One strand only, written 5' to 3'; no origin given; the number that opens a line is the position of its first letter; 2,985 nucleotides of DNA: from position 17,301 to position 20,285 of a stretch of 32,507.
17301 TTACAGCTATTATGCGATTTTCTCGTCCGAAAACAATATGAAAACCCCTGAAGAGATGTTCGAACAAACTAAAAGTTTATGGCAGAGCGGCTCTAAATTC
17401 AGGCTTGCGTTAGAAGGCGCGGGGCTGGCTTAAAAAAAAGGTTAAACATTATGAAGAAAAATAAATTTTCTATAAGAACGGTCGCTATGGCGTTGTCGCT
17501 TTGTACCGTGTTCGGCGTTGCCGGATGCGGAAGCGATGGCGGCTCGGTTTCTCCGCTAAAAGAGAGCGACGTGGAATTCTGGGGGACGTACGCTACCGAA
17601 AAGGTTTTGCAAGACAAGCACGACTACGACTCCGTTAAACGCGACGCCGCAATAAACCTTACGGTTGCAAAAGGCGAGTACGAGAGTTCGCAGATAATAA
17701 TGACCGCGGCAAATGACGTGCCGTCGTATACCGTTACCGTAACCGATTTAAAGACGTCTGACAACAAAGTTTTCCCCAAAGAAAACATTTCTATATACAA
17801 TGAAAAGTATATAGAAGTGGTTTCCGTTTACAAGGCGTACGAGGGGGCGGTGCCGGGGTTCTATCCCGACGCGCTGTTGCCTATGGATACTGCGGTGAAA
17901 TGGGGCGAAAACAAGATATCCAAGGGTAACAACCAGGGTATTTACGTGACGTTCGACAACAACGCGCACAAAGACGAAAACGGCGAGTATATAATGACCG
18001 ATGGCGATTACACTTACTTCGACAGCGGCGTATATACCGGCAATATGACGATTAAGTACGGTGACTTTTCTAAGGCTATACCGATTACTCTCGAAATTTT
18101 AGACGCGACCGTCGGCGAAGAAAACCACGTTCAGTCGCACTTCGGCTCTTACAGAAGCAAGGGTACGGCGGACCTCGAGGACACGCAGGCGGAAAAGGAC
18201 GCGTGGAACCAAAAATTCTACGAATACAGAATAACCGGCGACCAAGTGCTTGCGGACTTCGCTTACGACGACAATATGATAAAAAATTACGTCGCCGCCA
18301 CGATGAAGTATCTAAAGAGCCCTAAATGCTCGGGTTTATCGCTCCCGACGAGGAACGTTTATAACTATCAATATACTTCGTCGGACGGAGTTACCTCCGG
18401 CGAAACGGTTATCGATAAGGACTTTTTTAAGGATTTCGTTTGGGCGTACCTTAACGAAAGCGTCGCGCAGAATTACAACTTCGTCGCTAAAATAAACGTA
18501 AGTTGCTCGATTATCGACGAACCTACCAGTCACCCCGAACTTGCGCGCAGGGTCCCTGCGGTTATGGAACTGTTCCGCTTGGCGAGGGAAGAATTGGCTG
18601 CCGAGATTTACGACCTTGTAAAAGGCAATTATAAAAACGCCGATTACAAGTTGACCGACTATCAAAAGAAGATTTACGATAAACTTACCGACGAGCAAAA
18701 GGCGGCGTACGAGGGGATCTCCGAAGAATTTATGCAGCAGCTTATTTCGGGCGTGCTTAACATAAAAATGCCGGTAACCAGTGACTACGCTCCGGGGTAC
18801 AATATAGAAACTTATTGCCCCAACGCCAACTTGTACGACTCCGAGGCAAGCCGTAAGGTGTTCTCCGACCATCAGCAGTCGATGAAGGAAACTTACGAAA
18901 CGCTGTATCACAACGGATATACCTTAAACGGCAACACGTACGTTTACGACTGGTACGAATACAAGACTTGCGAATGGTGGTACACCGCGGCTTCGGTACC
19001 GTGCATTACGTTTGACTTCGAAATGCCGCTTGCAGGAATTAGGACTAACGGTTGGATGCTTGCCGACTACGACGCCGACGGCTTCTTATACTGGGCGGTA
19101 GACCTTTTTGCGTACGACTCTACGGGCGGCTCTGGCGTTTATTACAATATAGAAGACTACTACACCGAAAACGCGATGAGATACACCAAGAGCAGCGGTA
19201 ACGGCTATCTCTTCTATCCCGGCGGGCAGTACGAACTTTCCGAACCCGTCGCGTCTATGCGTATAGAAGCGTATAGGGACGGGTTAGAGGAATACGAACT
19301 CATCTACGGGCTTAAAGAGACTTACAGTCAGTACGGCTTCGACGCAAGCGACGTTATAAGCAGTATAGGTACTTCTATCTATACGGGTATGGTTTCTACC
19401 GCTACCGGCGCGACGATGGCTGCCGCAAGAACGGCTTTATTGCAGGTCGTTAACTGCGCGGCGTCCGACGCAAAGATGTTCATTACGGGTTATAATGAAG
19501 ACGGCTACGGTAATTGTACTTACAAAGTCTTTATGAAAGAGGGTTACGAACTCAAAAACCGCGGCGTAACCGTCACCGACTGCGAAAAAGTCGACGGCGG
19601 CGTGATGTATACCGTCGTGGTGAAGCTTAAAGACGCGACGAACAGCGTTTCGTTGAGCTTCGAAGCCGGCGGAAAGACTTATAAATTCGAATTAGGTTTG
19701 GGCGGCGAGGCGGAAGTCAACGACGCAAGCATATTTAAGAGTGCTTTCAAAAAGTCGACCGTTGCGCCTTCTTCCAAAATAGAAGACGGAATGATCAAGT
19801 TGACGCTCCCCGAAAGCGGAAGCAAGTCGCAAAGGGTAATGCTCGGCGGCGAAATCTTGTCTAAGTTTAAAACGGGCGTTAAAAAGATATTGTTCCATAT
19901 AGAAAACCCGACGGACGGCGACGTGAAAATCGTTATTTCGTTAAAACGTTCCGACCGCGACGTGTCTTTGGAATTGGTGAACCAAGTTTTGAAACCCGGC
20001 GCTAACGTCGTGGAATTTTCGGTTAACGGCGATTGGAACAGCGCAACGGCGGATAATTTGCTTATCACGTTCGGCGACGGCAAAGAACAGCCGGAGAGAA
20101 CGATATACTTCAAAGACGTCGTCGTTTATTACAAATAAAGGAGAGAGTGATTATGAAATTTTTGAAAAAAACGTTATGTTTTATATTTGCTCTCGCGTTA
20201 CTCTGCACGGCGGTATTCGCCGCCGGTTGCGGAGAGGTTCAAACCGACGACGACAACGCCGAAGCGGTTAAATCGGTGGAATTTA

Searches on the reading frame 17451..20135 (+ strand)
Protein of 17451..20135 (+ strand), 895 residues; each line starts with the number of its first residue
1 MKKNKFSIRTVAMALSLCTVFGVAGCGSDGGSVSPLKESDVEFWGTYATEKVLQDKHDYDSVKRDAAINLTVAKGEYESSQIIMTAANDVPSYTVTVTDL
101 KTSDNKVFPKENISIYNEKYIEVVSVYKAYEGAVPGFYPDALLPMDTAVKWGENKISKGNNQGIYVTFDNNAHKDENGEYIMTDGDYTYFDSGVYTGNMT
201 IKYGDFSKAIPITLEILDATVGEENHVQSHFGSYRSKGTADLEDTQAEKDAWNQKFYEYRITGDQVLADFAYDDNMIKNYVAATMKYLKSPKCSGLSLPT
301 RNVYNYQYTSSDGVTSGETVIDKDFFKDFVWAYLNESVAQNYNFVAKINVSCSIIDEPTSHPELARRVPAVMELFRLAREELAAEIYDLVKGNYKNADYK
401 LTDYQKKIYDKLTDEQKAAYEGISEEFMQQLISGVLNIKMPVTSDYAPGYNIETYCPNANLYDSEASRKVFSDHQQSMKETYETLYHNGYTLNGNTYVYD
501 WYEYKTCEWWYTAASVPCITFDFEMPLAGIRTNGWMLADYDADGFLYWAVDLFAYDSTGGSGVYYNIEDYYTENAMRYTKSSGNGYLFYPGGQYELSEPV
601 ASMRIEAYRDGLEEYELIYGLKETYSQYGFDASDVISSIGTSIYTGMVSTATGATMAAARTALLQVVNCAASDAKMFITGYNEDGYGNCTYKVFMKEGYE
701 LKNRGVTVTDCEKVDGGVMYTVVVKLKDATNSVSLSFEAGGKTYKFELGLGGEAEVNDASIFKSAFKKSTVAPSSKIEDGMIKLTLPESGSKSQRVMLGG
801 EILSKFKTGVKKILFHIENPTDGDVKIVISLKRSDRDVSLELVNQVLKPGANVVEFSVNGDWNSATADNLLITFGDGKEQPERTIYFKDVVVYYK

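Call 4: search_protein_families(library=pfam, proteins=[window:17451-20135:+], max_evalue=1)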
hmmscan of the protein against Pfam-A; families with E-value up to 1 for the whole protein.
window:17451-20135:+ (895 aa): 2 families
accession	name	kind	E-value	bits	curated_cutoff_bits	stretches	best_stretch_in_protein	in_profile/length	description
PF13320.12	GH123_cat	-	1.8e-09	37.8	23.1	1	506-619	224-322/324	Glycoside hydrolase 123, catalytic domain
PF22680.2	Glyco_hydro_123_N_2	-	0.0015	18.8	27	1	62-123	17-78/142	Glycoside hydrolase 123 N-terminal domain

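Call 5: search_protein_families(library=ncbifam, proteins=[window:17451-20135:+], max_evalue=1)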
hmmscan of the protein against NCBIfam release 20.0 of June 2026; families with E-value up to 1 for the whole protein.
window:17451-20135:+ (895 aa): 0 families

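Call 51: search_solved_structures(query=A4, max_evalue=0.01, show_alignments=1)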
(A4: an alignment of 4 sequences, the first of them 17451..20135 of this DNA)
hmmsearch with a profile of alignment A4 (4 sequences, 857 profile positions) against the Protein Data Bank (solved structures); distinct sequences matched with E-value up to 0.01: 8.
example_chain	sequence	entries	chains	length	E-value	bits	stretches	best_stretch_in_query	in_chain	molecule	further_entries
8k2f_A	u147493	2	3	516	2.2e-33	118.6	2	411-570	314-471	Oligosaccharide-releasing beta-N-acetylgalactosaminidase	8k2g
8k2j_A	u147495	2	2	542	1.2e-21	79.8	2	418-570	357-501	Oligosaccharide/Monosaccharide-releasing beta-N-acetylgalactosaminidase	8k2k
8k2h_B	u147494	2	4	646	1.4e-15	59.7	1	445-573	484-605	Oligosaccharide/Monosaccharide-releasing beta-N-acetylhexosaminidase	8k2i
5l7v_A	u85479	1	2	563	4.5e-13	51.4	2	69-209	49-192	glycoside hydrolase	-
5l7r_A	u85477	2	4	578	4.8e-13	51.4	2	69-209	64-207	glycoside hydrolase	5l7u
8q8h_A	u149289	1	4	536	0.00021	22.7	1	451-565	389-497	beta-D-GalNAcase from Niabella aurantiaca DSM 17617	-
8p4l_A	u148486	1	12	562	0.00023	22.6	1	451-565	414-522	Beta-N-acetylgalactosaminidase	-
8k2n_D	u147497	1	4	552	0.0021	19.5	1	450-568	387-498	Monosaccharide-releasing beta-N-acetylgalactosaminidase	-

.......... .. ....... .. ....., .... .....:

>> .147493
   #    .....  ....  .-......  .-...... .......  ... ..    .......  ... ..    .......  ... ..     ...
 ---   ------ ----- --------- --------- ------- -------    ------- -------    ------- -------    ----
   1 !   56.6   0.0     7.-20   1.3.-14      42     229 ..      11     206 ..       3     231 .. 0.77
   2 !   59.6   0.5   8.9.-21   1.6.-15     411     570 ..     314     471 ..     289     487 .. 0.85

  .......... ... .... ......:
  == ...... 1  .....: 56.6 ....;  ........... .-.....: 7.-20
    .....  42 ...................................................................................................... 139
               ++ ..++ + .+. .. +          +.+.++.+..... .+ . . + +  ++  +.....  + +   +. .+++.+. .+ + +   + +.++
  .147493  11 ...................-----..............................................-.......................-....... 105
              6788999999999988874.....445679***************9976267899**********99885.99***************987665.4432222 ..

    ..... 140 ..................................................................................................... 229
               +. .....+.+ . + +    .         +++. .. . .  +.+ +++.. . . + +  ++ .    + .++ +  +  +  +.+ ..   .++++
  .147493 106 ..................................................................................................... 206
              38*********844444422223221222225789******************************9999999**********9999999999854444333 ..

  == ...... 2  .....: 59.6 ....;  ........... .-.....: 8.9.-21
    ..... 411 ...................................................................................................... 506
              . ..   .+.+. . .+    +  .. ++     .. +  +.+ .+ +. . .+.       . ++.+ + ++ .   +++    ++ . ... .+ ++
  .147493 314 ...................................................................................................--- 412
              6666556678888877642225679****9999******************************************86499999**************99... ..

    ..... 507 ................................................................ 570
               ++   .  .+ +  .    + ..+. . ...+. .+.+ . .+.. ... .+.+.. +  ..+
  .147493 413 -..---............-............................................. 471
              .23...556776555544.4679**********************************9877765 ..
